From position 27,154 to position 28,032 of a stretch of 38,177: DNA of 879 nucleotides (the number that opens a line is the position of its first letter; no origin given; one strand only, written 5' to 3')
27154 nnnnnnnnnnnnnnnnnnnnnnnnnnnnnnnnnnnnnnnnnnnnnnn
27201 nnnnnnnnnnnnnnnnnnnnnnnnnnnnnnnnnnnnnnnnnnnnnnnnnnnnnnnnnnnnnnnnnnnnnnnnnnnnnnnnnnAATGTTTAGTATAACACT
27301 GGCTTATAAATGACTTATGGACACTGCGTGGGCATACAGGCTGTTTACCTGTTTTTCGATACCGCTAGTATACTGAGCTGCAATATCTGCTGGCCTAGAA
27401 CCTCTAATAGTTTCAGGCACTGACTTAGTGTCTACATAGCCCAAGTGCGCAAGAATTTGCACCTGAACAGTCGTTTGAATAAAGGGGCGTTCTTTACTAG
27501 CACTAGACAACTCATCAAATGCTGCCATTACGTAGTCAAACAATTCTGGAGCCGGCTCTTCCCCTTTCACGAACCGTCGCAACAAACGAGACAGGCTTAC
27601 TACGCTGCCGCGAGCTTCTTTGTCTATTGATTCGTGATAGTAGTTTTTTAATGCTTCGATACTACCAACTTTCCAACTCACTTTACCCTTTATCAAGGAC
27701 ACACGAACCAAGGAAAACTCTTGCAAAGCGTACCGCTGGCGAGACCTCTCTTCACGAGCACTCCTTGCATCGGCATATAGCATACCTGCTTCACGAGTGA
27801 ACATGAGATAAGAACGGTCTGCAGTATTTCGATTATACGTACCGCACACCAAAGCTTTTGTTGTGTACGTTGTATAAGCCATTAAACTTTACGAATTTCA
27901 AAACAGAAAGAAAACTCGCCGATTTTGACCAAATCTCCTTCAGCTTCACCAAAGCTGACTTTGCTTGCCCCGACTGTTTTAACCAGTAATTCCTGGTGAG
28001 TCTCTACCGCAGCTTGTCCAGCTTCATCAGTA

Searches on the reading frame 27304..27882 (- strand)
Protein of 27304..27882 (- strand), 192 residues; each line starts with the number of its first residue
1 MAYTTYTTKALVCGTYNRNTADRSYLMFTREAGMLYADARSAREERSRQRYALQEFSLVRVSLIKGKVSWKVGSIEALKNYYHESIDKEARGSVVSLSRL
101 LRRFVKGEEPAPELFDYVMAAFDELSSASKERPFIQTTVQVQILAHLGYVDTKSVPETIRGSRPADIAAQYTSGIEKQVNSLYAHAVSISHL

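Call 22: search_protein_families(library=pfam, proteins=[window:27304-27882:-], max_evalue=0.001)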
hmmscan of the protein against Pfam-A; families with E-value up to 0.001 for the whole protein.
window:27304-27882:- (192 aa): 2 families
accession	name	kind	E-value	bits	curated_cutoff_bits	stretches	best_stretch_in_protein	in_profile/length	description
PF11967.14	RecO_N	-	6.1e-07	29.8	27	1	5-66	3-65/80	Recombination protein O N terminal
PF02565.21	RecO_C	-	5.1e-06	26.8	22.1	1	95-149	11-64/157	Recombination protein O C terminal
